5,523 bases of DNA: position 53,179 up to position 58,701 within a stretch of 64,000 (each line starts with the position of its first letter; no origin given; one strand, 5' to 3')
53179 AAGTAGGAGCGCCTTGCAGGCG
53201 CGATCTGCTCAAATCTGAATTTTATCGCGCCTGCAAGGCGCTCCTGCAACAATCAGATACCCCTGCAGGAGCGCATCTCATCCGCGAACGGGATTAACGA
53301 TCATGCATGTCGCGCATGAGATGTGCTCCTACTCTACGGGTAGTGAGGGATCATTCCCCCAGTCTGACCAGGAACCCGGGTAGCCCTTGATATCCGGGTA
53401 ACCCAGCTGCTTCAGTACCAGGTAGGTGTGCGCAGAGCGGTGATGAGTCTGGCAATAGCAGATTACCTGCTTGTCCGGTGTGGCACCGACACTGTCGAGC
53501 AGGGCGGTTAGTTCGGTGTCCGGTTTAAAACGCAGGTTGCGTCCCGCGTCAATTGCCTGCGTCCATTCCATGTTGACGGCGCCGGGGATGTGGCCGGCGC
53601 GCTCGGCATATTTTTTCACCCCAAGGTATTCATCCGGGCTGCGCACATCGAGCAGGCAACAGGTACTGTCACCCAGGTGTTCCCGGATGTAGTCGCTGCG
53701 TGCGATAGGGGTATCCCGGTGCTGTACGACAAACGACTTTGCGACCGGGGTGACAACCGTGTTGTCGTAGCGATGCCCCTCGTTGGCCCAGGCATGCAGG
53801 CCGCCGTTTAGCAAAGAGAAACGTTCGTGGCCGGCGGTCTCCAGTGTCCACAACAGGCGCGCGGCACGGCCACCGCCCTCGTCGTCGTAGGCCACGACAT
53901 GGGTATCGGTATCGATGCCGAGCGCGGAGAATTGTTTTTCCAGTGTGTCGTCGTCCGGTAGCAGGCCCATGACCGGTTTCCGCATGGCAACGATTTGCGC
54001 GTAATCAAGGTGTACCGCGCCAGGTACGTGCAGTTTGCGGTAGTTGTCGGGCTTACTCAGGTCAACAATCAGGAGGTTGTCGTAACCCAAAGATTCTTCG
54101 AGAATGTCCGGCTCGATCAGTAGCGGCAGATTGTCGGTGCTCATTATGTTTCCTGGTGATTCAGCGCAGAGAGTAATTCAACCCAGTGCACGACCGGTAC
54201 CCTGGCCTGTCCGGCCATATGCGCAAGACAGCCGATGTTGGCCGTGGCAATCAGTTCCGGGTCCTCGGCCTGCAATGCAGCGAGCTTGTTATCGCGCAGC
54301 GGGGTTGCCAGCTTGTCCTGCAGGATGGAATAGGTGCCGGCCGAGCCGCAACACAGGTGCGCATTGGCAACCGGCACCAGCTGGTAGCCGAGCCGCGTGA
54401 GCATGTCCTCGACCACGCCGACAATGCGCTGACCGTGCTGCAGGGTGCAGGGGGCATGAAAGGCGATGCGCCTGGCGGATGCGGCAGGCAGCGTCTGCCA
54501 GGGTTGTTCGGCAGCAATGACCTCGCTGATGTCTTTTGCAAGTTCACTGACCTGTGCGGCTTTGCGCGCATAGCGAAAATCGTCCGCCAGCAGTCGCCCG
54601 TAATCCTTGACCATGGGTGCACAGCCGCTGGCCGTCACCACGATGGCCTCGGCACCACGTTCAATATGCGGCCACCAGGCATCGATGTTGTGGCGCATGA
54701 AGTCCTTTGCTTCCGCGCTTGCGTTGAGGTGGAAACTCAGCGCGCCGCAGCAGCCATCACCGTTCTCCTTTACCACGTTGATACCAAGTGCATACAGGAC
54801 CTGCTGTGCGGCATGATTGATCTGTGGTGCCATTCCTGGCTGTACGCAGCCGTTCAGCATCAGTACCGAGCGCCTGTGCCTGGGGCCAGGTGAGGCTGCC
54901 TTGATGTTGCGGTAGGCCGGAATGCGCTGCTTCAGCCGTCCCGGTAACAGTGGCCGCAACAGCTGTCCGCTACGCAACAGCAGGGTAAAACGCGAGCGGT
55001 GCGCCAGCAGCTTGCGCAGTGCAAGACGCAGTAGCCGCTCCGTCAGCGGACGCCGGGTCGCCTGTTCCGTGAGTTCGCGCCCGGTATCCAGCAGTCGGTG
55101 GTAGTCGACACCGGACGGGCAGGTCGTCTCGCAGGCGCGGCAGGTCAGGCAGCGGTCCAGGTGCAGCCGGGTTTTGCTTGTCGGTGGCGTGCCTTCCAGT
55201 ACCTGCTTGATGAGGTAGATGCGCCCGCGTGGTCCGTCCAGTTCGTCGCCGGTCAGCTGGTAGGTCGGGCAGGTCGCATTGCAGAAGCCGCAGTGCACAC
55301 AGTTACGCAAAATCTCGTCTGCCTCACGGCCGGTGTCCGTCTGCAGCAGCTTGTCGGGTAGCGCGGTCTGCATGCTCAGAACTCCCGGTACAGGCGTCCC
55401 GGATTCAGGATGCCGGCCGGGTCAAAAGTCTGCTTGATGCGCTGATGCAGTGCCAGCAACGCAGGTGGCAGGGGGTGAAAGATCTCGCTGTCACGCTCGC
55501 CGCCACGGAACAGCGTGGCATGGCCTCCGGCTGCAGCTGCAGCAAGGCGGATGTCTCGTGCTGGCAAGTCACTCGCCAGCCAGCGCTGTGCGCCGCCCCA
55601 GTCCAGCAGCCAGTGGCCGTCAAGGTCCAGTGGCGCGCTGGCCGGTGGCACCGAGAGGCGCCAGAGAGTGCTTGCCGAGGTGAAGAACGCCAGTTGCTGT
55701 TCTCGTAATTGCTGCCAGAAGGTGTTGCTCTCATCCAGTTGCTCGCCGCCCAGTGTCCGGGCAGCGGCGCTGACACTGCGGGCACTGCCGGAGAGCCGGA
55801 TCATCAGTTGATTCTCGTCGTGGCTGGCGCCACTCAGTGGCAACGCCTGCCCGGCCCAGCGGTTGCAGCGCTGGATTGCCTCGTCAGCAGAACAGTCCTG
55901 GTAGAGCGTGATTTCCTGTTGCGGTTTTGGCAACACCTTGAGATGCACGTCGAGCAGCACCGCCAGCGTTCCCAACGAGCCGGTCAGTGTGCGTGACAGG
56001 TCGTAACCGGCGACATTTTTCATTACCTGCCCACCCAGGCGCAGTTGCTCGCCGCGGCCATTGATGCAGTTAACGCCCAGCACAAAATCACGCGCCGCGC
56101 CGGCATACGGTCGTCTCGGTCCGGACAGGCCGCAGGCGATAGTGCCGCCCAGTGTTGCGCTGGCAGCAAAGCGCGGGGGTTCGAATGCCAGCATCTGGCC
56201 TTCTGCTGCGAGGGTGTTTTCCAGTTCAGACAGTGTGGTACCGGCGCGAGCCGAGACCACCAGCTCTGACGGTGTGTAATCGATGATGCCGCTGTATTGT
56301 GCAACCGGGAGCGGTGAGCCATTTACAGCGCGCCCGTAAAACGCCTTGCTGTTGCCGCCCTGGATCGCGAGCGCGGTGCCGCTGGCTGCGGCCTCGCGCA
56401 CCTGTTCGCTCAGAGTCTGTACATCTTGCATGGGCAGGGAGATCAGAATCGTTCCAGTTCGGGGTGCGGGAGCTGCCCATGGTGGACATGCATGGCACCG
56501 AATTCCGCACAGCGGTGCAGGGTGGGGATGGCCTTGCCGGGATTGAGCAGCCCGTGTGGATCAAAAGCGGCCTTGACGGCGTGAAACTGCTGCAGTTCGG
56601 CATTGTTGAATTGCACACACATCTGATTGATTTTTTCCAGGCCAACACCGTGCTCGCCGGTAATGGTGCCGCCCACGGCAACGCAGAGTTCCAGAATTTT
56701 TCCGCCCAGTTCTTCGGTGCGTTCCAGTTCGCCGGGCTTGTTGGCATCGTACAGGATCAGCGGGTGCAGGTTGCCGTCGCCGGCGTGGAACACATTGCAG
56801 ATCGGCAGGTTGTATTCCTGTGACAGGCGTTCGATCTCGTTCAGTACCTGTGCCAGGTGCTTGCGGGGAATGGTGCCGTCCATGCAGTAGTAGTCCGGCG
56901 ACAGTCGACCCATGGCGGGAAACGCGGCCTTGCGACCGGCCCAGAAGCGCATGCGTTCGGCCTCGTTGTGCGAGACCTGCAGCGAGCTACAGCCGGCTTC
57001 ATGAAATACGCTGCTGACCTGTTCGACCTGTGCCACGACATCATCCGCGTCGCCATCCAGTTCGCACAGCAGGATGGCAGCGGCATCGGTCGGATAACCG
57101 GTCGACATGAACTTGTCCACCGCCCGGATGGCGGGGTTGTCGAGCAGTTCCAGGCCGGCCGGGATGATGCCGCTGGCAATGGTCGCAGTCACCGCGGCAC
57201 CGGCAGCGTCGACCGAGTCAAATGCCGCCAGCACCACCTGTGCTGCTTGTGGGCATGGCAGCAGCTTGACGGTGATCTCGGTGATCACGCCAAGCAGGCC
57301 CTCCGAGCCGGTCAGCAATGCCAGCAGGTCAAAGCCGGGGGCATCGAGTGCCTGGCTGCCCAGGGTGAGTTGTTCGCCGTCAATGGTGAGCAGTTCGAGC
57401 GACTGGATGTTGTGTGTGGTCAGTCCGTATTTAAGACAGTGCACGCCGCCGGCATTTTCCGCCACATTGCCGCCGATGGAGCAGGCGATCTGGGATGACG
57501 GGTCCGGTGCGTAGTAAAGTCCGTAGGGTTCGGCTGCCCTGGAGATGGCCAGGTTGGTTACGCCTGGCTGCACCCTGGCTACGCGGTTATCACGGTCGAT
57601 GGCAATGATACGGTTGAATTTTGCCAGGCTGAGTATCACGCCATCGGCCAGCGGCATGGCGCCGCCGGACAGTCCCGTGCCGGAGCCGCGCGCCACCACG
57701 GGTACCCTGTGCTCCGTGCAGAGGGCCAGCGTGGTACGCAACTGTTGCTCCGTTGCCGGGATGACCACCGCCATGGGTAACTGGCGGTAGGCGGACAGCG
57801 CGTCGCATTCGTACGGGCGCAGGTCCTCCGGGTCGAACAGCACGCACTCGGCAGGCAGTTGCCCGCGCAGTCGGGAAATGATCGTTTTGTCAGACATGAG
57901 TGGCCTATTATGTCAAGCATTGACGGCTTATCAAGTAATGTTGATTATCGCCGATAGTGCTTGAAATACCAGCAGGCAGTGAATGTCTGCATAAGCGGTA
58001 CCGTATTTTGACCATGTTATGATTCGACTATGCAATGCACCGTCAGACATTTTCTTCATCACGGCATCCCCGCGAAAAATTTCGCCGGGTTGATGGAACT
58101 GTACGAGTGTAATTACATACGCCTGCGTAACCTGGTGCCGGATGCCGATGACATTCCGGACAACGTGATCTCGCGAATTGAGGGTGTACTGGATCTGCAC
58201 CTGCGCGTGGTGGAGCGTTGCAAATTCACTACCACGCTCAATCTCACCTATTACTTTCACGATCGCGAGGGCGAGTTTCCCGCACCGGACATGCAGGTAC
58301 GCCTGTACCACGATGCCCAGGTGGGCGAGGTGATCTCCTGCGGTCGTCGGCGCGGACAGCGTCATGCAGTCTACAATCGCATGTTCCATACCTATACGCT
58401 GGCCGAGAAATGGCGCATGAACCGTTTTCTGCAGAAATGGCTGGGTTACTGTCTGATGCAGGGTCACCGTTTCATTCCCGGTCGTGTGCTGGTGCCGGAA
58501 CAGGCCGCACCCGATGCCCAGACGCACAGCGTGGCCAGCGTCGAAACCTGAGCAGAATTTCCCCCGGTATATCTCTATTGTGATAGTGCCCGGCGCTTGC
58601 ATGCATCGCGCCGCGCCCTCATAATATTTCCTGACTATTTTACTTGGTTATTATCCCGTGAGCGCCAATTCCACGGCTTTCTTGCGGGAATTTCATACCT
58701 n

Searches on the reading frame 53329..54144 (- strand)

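Call 12: search_protein_families(library=pfam, proteins=[window:53329-54144:-], max_evalue=0.0001)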
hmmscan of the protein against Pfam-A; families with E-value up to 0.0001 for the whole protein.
window:53329-54144:- (271 aa): 1 family
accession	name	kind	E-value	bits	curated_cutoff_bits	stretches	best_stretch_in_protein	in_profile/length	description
PF00581.25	Rhodanese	-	5.6e-37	126.7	22.2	2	152-264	4-101/102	Rhodanese-like domain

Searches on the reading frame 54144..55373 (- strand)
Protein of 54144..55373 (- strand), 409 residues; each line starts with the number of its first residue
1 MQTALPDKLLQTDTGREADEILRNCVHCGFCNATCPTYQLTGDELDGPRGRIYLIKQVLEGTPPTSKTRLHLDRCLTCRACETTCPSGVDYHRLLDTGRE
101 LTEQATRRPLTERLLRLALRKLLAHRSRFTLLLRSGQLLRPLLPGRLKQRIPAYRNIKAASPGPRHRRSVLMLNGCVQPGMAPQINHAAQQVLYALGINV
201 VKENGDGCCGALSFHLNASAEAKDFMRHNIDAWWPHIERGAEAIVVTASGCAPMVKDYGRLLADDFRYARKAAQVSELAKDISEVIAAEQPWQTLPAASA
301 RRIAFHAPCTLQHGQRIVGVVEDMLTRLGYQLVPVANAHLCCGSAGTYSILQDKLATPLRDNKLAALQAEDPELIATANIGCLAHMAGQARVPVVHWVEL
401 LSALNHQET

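Call 12: search_protein_families(library=pfam, proteins=[window:54144-55373:-], max_evalue=0.0001)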
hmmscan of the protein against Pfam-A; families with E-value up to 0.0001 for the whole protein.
window:54144-55373:- (409 aa): 10 families
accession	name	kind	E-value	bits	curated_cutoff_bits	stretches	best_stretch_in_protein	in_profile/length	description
PF02754.22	CCG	-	7.2e-26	90.6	20.6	2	170-255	1-84/85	Cysteine-rich domain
PF13183.11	Fer4_8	-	1.7e-12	48.1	27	1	22-89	2-68/68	4Fe-4S dicluster domain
PF12838.12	Fer4_7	-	6.2e-11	43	27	1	24-89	1-52/52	4Fe-4S dicluster domain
PF13534.11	Fer4_17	-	1.2e-10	42.2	22.2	1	24-90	1-61/61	4Fe-4S dicluster domain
PF13237.11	Fer4_10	-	3.5e-08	33.7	25.5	1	23-86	7-53/53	4Fe-4S dicluster domain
PF13484.11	Fer4_16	-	3.4e-07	31.4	30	1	24-87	1-65/66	4Fe-4S double cluster binding domain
PF12837.12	Fer4_6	-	1.2e-05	25.5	25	0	73-89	7-23/24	4Fe-4S binding domain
PF00037.32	Fer4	-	3.3e-05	24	21.1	0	72-88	5-21/24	4Fe-4S binding domain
PF13187.11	Fer4_9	-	4.1e-05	23.9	27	0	24-88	1-50/52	4Fe-4S dicluster domain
PF12797.12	Fer4_2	-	7.2e-05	22.9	24.5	0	71-87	6-22/22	4Fe-4S binding domain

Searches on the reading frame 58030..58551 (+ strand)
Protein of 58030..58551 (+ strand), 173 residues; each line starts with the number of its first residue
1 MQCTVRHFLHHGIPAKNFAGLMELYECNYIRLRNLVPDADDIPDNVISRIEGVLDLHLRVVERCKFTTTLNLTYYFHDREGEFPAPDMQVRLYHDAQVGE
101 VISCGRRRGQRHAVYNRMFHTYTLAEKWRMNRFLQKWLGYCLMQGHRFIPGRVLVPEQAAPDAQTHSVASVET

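Call 5: search_protein_families(library=ncbifam, proteins=[window:58030-58551:+], max_evalue=0.00001)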
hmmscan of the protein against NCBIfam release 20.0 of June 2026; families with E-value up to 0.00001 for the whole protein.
window:58030-58551:+ (173 aa): 1 family
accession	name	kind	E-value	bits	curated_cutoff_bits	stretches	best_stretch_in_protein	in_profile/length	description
NF008267.0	PRK11039.1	equivalog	6e-25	87.9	195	1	17-149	8-138/141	DUF1249 family protein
